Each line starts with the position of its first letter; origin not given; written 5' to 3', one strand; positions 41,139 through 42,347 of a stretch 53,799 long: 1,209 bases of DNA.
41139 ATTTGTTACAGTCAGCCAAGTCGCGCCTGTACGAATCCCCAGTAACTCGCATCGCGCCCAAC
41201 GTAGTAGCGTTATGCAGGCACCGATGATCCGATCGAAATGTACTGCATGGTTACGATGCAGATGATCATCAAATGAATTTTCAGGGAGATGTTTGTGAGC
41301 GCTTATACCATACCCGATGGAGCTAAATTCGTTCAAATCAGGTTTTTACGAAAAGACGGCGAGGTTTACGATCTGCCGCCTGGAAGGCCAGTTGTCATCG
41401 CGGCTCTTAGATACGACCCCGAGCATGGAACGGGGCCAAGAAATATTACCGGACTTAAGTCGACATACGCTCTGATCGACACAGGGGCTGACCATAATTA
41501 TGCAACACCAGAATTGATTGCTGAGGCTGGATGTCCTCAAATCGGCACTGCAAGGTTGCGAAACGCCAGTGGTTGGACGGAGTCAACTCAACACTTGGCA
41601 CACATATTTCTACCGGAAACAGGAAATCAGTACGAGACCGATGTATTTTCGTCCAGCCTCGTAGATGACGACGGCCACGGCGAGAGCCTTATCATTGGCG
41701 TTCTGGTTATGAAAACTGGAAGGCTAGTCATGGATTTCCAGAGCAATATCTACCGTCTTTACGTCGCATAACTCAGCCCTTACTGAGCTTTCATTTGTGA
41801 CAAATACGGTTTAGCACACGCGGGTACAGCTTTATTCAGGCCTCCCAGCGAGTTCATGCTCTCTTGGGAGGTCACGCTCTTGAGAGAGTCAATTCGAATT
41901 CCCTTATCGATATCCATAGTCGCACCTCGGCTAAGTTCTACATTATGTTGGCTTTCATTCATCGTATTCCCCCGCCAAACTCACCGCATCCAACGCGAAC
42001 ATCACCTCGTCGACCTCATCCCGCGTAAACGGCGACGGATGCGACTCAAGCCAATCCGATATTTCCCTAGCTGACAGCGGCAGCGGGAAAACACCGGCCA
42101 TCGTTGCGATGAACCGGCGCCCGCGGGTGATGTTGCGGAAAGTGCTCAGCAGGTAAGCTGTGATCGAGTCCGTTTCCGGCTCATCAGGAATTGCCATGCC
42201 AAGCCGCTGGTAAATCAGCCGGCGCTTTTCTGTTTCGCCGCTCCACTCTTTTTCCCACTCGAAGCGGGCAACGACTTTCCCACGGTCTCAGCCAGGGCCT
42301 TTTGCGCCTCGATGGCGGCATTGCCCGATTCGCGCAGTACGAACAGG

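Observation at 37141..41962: A 4.8-kb low-GC accessory island sits between the tail chaperone GT and the tape measure gene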

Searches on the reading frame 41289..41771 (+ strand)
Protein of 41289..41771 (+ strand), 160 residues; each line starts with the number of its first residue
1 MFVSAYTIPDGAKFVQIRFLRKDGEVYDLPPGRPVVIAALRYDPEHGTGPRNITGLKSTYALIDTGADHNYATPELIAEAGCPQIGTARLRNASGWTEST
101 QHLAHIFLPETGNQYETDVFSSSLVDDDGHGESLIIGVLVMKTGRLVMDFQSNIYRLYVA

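Call 3: search_protein_families(library=pfam, max_evalue=0.01, proteins=[window:41289-41771:+])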
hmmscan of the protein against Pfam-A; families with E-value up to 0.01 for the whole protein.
window:41289-41771:+ (160 aa): 0 families

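Call 4: search_protein_families(library=phrogs, max_evalue=0.001, proteins=[window:41289-41771:+])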
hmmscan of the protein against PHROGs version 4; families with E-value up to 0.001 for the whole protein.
window:41289-41771:+ (160 aa): 0 families

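Call 11: search_protein_families(library=padloc, max_evalue=0.01, proteins=[window:41289-41771:+])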
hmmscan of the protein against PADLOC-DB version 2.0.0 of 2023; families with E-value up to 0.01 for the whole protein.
window:41289-41771:+ (160 aa): 0 families

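Call 22: search_solved_structures(query=window:41289-41771:+, max_evalue=10, show_alignments=2)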
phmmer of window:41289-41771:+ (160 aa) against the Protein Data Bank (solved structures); distinct sequences matched with E-value up to 10: 2.
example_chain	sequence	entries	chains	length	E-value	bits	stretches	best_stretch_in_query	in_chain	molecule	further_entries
1g72_B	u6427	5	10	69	1.8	11.6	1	21-48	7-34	METHANOL DEHYDROGENASE LIGHT SUBUNIT | Methanol dehydrogenase subunit 2 | METHANOL DEHYDROGENASE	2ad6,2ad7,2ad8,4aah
4tqo_I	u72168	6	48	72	2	11.4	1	22-52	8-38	Methanol dehydrogenase, small subunit | Methanol dehydrogenase [cytochrome c] subunit 2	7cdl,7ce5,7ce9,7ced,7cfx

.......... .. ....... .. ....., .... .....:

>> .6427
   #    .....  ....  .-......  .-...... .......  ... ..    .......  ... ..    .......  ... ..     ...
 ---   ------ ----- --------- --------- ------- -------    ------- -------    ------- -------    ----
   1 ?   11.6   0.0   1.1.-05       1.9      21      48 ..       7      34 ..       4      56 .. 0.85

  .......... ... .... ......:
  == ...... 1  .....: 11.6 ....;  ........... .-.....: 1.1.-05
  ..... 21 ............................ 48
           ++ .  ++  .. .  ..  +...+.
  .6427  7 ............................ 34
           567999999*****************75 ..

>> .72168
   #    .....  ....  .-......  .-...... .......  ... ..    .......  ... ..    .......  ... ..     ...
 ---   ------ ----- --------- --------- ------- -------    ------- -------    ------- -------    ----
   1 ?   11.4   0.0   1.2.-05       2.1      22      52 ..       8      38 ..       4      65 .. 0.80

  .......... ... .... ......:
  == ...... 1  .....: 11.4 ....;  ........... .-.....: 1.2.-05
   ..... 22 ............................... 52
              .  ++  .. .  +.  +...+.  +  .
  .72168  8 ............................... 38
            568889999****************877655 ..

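Call 24: find_homologous_proteins(query=window:41289-41771:+)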
Query window:41289-41771:+ (160 aa): 23 proteins with E <= 0.001 among 79 candidates.
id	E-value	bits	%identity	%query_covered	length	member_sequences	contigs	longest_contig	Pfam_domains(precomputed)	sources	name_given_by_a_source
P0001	7.3e-103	359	100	100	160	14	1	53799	-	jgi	jgi:predicted aspartyl protease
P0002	2.9e-89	315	87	99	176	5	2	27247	-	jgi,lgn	jgi:hypothetical protein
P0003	9.4e-89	313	88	99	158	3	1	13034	-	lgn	-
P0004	6.4e-86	304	83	99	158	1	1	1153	-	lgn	-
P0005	9.1e-85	300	83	98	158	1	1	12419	-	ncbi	-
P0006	7.2e-84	297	84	99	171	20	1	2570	-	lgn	-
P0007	1.2e-78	280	78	98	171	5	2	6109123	-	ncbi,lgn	-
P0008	3.9e-77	275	76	99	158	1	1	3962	-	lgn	-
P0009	3.7e-75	269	74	99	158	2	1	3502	-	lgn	-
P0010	9.7e-75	268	73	99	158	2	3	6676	-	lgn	-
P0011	1.1e-74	268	76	98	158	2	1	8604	-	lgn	-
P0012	3.6e-74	266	72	99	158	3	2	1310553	-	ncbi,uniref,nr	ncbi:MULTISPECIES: hypothetical protein [unclassified Pseudomonas]|uniref:hypothetical protein n=1 T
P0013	1.5e-72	261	69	98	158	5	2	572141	-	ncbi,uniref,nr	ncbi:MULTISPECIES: hypothetical protein [unclassified Pseudomonas]|uniref:hypothetical protein n=1 T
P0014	1.8e-72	260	71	98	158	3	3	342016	-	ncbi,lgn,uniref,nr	ncbi:hypothetical protein [Pseudomonas japonica]|uniref:hypothetical protein n=1 Tax=Pseudomonas jap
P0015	2.1e-72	260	73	99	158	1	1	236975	-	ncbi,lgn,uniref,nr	ncbi:hypothetical protein [Pseudomonas sp. 2848]|uniref:hypothetical protein n=1 Tax=Pseudomonas sp.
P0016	5.8e-72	259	72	98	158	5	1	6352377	-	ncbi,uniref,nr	ncbi:hypothetical protein [Pseudomonas monteilii]|uniref:hypothetical protein n=1 Tax=Pseudomonas mo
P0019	1.9e-67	244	66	98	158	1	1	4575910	-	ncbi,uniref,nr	ncbi:hypothetical protein [Azotobacter chroococcum]|uniref:hypothetical protein n=1 Tax=Azotobacter 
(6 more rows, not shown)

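Call 26: find_encoding_contigs(protein=P0016, flank=8000, max_places=3)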
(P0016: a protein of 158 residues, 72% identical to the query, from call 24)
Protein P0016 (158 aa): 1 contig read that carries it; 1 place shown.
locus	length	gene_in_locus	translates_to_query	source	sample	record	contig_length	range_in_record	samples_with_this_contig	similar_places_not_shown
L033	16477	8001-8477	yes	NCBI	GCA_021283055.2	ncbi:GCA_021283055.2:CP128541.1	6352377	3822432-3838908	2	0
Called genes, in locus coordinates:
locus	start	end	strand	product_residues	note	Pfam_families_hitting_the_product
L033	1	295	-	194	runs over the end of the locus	-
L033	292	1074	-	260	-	PF14464:Prok-JAB, PF00877:NLPC_P60 (weak)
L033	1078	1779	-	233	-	PF05100:Phage_tail_L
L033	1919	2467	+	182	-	-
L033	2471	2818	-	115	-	PF05939:Phage_min_tail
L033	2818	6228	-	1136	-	PF20155:TMP_3, PF09718:Tape_meas_lam_C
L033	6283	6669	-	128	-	-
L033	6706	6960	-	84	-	PF06223:Phage_tail_T (weak)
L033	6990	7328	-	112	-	PF16459:Phage_TAC_13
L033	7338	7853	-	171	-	PF16460:Phage_TTP_11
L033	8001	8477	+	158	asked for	-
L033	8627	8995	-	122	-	PF11367:Tail_completion_gp17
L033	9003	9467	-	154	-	PF04883:HK97-gp10_like (weak)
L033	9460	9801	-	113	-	PF05521:Phage_HCP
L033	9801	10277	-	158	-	-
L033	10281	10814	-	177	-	-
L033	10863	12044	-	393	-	PF05065:Phage_capsid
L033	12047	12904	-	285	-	PF00574:CLP_protease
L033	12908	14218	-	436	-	PF04860:Phage_portal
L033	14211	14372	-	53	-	-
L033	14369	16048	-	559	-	PF03354:TerL_ATPase (weak), PF20441:TerL_nuclease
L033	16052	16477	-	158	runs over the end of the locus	PF03592:Terminase_2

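Call 28: find_encoding_contigs(protein=P0007, flank=8000, max_places=3)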
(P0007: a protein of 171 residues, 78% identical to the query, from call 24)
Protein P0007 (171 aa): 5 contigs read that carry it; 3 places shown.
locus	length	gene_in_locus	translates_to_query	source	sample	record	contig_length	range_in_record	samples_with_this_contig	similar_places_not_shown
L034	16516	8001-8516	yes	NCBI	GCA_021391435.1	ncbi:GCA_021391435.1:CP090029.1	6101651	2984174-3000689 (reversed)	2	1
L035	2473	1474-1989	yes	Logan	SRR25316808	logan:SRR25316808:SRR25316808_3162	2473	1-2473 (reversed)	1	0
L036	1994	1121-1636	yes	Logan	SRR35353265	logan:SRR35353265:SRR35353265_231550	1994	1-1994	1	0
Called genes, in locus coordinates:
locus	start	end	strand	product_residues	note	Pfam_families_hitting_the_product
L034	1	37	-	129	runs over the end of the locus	-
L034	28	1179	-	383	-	-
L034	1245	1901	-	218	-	-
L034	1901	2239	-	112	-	-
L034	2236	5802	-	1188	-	PF24801:FNIII-A_GpJ, PF13550:Phage-tail_3, PF09327:Phage_Tail_Tip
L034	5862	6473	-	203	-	PF06805:Lambda_tail_I (faint)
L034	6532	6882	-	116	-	-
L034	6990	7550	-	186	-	-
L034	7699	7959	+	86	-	-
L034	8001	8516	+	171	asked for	-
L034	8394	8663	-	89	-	-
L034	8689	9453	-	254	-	PF14464:Prok-JAB, PF00877:NLPC_P60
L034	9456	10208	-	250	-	PF05100:Phage_tail_L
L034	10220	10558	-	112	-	PF05939:Phage_min_tail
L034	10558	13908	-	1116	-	PF06791:TMP_2, PF09718:Tape_meas_lam_C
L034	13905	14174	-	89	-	PF08809:DUF1799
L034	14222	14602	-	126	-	PF08748:Phage_TAC_4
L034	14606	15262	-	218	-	PF08813:Phage_tail_3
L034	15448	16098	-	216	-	PF10946:DUF2625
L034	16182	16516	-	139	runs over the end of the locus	PF13554:Phage_tail_terminator_5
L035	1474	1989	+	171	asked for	-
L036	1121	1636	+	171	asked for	-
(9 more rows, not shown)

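Call 29: find_encoding_contigs(protein=P0019, flank=8000, max_places=3)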
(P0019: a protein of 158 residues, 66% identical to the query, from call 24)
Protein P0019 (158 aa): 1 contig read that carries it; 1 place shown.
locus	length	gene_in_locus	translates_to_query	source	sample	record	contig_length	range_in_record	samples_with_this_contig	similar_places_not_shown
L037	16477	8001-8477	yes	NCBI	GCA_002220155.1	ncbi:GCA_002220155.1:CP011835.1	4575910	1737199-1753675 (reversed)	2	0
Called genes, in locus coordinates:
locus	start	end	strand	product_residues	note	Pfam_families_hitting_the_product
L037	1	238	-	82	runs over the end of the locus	-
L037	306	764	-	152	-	PF11351:GTA_holin_3TM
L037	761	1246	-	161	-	-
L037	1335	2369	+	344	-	PF13384:HTH_23, PF13518:HTH_28, PF13551:HTH_29, PF13565:HTH_32, PF13592:HTH_33, PF13358:DDE_3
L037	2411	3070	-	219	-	-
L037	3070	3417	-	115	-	-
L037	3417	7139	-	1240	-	PF24801:FNIII-A_GpJ, PF09327:Phage_Tail_Tip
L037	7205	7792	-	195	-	-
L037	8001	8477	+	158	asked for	-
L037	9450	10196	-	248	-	PF05100:Phage_tail_L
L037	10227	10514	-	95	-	-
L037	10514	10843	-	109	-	PF14301:DUF4376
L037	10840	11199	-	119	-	-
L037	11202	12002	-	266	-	-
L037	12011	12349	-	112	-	PF05939:Phage_min_tail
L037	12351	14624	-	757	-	-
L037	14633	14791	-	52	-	-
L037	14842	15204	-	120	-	PF06222:Phage_TAC_1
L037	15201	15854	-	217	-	PF16190:E1_FCCH, PF08813:Phage_tail_3 (weak)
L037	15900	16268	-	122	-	PF11367:Tail_completion_gp17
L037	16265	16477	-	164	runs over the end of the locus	PF04883:HK97-gp10_like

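Call 31: predict_structure(alignment_id=A1)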
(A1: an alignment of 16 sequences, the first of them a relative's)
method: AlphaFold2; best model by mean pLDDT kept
length: 160 residues; sequences in the alignment: 16
mean_pLDDT: 84.7   pTM: 0.79
mean pLDDT of the five models: 84.7, 83.0, 82.6, 63.6, 56.1
residues with pLDDT >= 90: 75; 70-90: 64; 50-70: 17; < 50: 4
segments of 3 or more residues with pLDDT < 50: 1-4
pLDDT, mean of each block of 10 residues (from residue 1): 51 88 91 93 85 82 90 93 93 83 93 91 71 85 80 87
secondary structure, 60 per line:
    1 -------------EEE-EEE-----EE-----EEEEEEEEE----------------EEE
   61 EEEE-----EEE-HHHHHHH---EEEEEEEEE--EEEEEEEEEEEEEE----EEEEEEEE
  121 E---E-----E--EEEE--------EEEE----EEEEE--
elements in order: E14-16 E18-20 E33-41 E58-64 E70-72 H74-80 E84-92 E95-108 E113-121 E134-137 E146-149 E154-158

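Call 36: fold_search(model_id=the predicted structure, library=pdb)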
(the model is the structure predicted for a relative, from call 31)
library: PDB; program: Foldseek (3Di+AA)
matches with E <= 10: 1025; with E <= 0.001: 6
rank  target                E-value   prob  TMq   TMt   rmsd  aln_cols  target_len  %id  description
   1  1fiv_A                9.6e-05  1.00  0.48  0.66   4.5       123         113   16  STRUCTURE OF AN INHIBITOR COMPLEX OF PROTEINASE FROM FELINE IMMUNODEFICIENCY VIRUS (released 1995-07-31)
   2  5c9f_A                2.3e-04  1.00  0.55  0.65   4.0       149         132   13  Crystal structure of a retropepsin-like aspartic protease from Rickettsia conorii (released 2015-10-14)
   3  5fiv                  3.1e-04  1.00  0.48  0.66   4.6       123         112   16  STRUCTURAL STUDIES OF HIV AND FIV PROTEASES COMPLEXED WITH AN EFFICIENT INHIBITOR OF FIV PR (released 1998-12-09)
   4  2b7f_A                3.9e-04  1.00  0.47  0.62   4.9       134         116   21  Crystal structure of human T-cell leukemia virus protease, a novel target for anti-cancer design (released 2005-12-06)
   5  3fiv_A                5.4e-04  1.00  0.50  0.68   3.7       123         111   15  CRYSTAL STRUCTURE OF FELINE IMMUNODEFICIENCY VIRUS PROTEASE COMPLEXED WITH A SUBSTRATE (released 1997-11-12)
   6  2fiv_A                8.2e-04  1.00  0.50  0.67   3.7       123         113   15  Crystal structure of feline immunodeficiency virus protease complexed with a substrate (released 1997-11-12)
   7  3ogp_A                1.1e-03  1.00  0.47  0.64   4.3       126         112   17  Crystal Structure of 6s-98S FIV Protease with Darunavir bound (released 2011-06-08)
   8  2hah                  1.2e-03  1.00  0.48  0.65   4.7       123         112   17  The structure of FIV 12S protease in complex with TL-3 (released 2007-02-13)
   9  2jys_MODEL_1_A        1.3e-03  1.00  0.41  0.68   4.1       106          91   13  Solution structure of Simian Foamy Virus (mac) protease (released 2008-06-03)
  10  6fiv                  2.0e-03  1.00  0.48  0.66   4.6       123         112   16  STRUCTURAL STUDIES OF HIV AND FIV PROTEASES COMPLEXED WITH AN EFFICIENT INHIBITOR OF FIV PR (released 1998-12-09)
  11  3o9l_C                2.6e-03  1.00  0.48  0.46   5.5       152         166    9  Design and optimisation of new piperidines as renin inhibitors (released 2011-03-02)
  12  1fmb                  2.7e-03  1.00  0.44  0.65   3.7       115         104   17  EIAV PROTEASE COMPLEXED WITH THE INHIBITOR HBY-793 (released 1996-10-14)
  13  7tbe_C                3.5e-03  1.00  0.49  0.26   6.3       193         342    8  Crystal structure of Plasmepsin X from Plasmodium vivax in complex with WM4 (released 2022-05-04)
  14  5c9b_B                3.7e-03  1.00  0.48  0.58   5.9       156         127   12  Crystal structure of a retropepsin-like aspartic protease from Rickettsia conorii (released 2015-10-14)
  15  4gj6_B                6.0e-03  1.00  0.48  0.26   4.8       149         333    9  Crystal structure of renin in complex with NVP-AYZ832 (compound 6a) (released 2013-03-06)
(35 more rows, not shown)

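Call 65: search_protein_families(library=ncbifam, max_evalue=0.01, proteins=[window:41289-41771:+])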
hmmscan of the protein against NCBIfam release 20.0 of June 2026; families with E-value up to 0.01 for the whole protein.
window:41289-41771:+ (160 aa): 0 families

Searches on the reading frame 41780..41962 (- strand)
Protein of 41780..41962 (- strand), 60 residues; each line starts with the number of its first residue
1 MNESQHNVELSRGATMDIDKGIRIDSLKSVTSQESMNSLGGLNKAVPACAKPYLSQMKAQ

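Call 3: search_protein_families(library=pfam, max_evalue=0.01, proteins=[window:41780-41962:-])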
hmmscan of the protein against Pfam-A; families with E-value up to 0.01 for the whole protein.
window:41780-41962:- (60 aa): 0 families

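Call 4: search_protein_families(library=phrogs, max_evalue=0.001, proteins=[window:41780-41962:-])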
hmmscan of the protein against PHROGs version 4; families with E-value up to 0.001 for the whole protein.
window:41780-41962:- (60 aa): 0 families

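Call 11: search_protein_families(library=padloc, max_evalue=0.01, proteins=[window:41780-41962:-])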
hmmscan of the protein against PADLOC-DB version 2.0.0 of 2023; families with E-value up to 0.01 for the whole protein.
window:41780-41962:- (60 aa): 0 families

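Call 65: search_protein_families(library=ncbifam, max_evalue=0.01, proteins=[window:41780-41962:-])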
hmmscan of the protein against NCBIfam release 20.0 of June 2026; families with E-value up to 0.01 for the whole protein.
window:41780-41962:- (60 aa): 0 families

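Call 85: list_cluster_members(proteins=[window:41780-41962:-, window:41780-41917:-, window:39810-40088:+, window:40146-40340:-, window:38802-39329:+, window:38551-38706:-, window:37602-38483:-, window:40337-41140:-, window:40337-41068:-, window:37178-37510:-])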
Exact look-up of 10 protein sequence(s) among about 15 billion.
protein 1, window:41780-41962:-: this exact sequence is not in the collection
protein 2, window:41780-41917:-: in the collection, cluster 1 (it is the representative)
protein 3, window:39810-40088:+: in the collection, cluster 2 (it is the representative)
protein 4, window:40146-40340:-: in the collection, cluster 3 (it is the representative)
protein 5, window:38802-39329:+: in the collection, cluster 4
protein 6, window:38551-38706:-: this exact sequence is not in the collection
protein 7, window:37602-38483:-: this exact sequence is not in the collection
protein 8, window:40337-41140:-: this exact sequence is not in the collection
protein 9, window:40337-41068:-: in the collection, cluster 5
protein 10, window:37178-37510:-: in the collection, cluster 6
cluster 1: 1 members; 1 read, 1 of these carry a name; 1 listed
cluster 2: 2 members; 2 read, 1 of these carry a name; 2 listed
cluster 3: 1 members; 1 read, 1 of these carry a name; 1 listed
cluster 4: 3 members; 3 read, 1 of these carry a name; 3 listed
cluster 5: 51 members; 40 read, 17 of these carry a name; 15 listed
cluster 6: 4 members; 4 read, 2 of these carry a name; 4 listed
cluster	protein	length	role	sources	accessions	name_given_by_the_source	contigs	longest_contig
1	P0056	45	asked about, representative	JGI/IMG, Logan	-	hypothetical protein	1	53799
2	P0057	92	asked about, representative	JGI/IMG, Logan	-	hypothetical protein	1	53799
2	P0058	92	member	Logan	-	-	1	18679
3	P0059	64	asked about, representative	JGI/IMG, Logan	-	hypothetical protein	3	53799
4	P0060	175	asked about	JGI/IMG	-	hypothetical protein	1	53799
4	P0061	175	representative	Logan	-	-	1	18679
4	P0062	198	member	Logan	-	-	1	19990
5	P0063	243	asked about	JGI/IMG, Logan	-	predicted ABC-type ATPase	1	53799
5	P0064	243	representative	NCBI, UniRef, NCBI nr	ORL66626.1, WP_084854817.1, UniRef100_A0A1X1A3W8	zeta toxin family protein [Pseudomonas putida] | Zeta toxin n=1 Tax=Pseudomonas putida TaxID=303 RepID=A0A1X1A3W8_PSEPU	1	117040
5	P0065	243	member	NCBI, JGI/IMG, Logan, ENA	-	Zeta toxin.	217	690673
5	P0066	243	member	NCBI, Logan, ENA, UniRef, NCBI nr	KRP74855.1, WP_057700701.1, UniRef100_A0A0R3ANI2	Zeta toxin [Pseudomonas paralactis] | Zeta toxin n=1 Tax=Pseudomonas paralactis TaxID=1615673 RepID=A0A0R3ANI2_9PSED | zeta toxin family protein [Pseudomonas paralactis]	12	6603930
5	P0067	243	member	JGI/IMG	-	hypothetical protein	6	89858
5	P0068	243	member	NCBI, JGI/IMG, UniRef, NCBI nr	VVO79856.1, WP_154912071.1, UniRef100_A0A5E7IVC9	hypothetical protein PS870_01735 [Pseudomonas fluorescens] | Zeta toxin. | Zeta toxin domain-containing protein n=1 Tax=Pseudomonas fluorescens TaxID=294 ...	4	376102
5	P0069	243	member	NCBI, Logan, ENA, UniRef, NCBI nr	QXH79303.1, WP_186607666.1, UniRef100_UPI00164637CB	zeta toxin family protein [Pseudomonas salmasensis] | zeta toxin family protein n=1 Tax=Pseudomonas salmasensis TaxID=2745514 ...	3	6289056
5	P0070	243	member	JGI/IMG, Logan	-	hypothetical protein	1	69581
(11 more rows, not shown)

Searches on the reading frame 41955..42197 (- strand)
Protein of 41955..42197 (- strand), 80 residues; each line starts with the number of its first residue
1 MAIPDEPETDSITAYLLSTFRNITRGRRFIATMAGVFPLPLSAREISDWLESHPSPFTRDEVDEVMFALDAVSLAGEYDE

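Call 6: search_protein_families(library=phrogs, max_evalue=0.001, proteins=[window:41955-42197:-])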
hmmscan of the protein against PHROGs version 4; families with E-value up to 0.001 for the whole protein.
window:41955-42197:- (80 aa): 1 family
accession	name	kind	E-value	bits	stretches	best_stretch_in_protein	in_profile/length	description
phrog_1189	-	unknown function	3.7e-26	91.9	1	2-78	2-76/86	-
